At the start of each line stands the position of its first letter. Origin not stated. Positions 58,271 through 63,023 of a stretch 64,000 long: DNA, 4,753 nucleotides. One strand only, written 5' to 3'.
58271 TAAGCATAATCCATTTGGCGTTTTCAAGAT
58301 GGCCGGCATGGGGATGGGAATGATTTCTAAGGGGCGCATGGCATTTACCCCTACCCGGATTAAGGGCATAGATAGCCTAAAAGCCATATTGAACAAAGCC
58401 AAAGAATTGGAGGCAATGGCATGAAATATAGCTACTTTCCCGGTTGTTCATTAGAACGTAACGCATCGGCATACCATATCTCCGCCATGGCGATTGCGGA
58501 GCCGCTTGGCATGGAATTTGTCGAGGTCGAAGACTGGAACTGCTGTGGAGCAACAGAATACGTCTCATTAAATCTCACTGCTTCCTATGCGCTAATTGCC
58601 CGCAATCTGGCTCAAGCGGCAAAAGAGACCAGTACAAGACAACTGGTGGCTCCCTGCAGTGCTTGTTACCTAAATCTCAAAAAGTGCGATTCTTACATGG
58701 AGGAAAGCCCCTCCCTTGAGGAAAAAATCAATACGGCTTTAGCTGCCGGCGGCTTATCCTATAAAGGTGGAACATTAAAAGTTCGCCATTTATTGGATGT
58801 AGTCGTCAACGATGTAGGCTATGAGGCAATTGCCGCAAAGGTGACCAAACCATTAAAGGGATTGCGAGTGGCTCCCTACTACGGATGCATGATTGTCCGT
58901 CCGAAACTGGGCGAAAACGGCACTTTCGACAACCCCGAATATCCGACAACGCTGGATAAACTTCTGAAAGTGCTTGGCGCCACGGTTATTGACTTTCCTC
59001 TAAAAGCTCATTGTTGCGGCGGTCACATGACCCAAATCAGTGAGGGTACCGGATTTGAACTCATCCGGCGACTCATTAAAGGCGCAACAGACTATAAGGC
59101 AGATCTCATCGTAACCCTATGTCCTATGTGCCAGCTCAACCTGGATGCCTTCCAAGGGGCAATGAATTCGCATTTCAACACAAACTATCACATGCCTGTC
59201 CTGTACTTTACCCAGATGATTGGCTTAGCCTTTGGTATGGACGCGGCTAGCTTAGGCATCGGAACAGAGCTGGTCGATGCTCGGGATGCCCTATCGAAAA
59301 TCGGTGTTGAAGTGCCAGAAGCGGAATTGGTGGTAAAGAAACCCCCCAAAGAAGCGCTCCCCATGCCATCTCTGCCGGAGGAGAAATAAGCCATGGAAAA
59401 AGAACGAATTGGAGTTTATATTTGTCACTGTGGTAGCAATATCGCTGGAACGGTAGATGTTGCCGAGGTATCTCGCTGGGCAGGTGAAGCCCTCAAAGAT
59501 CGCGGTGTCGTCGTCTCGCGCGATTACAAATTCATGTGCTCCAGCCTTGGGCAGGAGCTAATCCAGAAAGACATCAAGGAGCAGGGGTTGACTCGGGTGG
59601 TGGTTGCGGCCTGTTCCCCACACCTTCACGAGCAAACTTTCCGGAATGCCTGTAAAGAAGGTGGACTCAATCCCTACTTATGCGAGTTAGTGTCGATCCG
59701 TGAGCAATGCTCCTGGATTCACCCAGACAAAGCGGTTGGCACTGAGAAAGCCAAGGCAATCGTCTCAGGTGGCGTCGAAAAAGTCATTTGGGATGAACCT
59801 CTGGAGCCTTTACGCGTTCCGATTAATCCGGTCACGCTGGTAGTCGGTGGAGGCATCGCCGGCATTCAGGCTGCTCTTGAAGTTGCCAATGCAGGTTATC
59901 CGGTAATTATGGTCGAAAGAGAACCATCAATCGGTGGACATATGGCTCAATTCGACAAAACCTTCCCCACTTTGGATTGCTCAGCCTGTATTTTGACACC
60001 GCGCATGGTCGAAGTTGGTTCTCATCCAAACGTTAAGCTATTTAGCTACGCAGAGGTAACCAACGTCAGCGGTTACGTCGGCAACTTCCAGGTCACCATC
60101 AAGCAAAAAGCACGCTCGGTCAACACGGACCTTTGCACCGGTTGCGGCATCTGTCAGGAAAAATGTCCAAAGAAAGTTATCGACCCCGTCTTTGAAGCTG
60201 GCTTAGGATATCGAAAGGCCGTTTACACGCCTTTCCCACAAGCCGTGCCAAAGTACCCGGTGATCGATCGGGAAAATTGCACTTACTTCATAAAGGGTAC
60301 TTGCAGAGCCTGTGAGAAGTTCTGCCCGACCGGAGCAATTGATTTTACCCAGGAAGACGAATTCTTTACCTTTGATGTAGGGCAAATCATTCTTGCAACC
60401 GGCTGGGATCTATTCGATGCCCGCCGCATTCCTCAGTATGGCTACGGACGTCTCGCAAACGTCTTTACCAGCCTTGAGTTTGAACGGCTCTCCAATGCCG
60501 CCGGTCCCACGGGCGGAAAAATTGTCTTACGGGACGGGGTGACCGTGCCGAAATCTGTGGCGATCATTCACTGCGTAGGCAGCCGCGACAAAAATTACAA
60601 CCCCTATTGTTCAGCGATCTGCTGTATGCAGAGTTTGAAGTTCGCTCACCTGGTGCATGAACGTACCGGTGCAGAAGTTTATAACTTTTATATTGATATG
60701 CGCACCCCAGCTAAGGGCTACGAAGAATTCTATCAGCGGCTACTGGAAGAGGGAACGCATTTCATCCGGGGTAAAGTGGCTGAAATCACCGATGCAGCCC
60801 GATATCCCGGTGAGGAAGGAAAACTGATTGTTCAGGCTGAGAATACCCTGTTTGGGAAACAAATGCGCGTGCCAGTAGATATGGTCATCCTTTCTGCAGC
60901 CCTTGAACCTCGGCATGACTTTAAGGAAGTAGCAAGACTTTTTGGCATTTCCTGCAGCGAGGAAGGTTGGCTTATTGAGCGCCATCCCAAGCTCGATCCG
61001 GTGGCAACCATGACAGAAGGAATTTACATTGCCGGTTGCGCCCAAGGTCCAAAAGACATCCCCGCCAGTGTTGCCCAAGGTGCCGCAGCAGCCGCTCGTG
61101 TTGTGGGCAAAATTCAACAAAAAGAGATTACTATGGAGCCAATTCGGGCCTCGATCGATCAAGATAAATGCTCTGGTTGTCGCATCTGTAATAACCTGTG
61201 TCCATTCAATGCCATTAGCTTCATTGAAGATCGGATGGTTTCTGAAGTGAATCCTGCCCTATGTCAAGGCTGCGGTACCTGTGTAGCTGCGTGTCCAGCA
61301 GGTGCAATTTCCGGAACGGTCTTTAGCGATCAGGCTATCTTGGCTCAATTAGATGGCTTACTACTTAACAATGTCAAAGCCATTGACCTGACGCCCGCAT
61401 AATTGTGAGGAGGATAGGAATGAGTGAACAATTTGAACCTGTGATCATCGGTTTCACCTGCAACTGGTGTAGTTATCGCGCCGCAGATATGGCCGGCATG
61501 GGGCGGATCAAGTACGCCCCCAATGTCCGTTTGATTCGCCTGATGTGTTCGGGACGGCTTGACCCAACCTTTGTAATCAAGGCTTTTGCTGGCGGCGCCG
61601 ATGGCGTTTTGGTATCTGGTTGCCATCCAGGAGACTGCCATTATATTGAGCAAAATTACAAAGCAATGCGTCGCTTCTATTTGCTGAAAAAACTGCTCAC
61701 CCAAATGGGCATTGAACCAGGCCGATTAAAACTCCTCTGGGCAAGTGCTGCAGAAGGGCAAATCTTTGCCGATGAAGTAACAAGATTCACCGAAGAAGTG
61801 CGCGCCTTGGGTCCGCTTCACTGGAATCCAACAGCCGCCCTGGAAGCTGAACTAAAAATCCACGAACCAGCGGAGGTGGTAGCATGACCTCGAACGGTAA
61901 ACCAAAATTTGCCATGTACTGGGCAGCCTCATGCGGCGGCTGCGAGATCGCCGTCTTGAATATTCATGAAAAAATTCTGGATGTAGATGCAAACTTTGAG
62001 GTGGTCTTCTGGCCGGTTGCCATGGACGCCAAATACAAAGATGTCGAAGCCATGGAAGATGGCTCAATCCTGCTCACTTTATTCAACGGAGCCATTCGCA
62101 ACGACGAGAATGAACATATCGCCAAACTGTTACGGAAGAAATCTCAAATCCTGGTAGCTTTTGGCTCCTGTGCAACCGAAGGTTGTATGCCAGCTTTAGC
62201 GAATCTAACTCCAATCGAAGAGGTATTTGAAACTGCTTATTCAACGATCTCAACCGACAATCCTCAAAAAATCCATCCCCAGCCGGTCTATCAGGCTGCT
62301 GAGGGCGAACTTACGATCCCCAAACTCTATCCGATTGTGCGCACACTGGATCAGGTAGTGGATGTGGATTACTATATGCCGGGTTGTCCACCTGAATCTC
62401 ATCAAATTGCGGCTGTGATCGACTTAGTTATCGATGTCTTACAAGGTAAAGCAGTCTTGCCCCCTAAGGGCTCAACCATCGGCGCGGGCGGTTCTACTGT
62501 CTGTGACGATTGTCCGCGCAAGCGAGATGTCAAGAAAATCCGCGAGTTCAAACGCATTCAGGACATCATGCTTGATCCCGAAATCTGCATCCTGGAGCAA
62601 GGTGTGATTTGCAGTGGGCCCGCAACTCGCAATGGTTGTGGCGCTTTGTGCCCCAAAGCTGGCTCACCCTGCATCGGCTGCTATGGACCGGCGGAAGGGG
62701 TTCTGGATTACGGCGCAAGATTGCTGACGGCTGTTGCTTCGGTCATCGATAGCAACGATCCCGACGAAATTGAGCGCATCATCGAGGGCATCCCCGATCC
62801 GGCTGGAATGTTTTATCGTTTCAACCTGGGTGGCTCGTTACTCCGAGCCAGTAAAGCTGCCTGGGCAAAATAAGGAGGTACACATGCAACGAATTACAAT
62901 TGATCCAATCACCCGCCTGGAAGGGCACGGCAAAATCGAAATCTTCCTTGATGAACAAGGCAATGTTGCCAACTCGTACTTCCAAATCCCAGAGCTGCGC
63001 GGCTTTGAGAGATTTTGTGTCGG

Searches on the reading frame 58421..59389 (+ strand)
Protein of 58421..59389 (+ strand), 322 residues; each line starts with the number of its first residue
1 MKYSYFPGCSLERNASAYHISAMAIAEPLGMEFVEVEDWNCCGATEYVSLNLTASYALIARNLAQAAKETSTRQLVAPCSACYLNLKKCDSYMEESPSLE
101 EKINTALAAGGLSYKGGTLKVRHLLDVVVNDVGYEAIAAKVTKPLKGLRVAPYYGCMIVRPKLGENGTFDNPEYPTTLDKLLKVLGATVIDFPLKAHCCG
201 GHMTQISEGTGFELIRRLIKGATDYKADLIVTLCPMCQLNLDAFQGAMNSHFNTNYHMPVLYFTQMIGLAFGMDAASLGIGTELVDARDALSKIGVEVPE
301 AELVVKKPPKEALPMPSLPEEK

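Call 34: search_protein_families(library=pfam, proteins=[window:58421-59389:+], max_evalue=0.0001)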
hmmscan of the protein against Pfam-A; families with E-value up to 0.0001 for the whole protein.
window:58421-59389:+ (322 aa): 1 family
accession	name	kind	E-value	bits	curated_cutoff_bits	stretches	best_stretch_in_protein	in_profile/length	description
PF02754.22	CCG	-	1.9e-25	89.2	20.6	2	150-242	1-85/85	Cysteine-rich domain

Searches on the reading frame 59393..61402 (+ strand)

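Call 34: search_protein_families(library=pfam, proteins=[window:59393-61402:+], max_evalue=0.0001)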
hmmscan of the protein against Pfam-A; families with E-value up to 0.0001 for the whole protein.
window:59393-61402:+ (669 aa): 17 families
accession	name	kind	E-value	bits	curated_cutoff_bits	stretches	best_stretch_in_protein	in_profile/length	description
PF00037.32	Fer4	-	2.6e-23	81.3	21.1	3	618-640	2-24/24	4Fe-4S binding domain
PF13484.11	Fer4_16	-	9.3e-17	62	30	0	624-644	2-24/66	4Fe-4S double cluster binding domain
PF13237.11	Fer4_10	-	3.3e-16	59.4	25.5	1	587-635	3-53/53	4Fe-4S dicluster domain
PF12837.12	Fer4_6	-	8.4e-16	57.5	25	1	617-639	2-24/24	4Fe-4S binding domain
PF12838.12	Fer4_7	-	1.3e-14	54.8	27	2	592-638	1-52/52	4Fe-4S dicluster domain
PF14697.11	Fer4_21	-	8.1e-12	45.5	35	1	586-639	1-57/59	4Fe-4S dicluster domain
PF12797.12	Fer4_2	-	1.2e-11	44.2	24.5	0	242-259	4-21/22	4Fe-4S binding domain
PF25160.1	LdpA_Fe-S-bd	-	2.4e-11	43.7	27.6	1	597-640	7-44/49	LdpA Fe-S cluster-binding domain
PF13187.11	Fer4_9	-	2.6e-11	43.8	27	1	592-639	1-52/52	4Fe-4S dicluster domain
PF07992.20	Pyr_redox_2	-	2.2e-08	34.3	26.1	1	149-233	4-68/291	Pyridine nucleotide-disulphide oxidoreductase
PF12831.13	FAD_oxidored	-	9e-08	32.2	27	1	149-185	3-39/416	FAD dependent oxidoreductase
PF13450.12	NAD_binding_8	-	7e-07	29.9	21.9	1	150-202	1-53/68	NAD(P)-binding Rossmann-like domain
PF00890.30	FAD_binding_2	-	1.8e-06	27.9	20.4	1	149-185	3-39/414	FAD binding domain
PF01134.28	GIDA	-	6.9e-06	25.8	22.1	0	149-196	3-40/391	Glucose inhibited division protein A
PF17179.9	Fer4_22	-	2.1e-05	25.7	27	0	236-261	69-94/95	4Fe-4S dicluster domain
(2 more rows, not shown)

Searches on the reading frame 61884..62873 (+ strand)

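Call 34: search_protein_families(library=pfam, proteins=[window:61884-62873:+], max_evalue=0.0001)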
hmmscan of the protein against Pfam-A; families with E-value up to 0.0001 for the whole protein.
window:61884-62873:+ (329 aa): 1 family
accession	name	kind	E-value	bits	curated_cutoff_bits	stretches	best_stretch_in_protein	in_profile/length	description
PF01058.29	Oxidored_q6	-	2e-22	79.7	27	1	17-179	1-125/128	NADH ubiquinone oxidoreductase, 20 Kd subunit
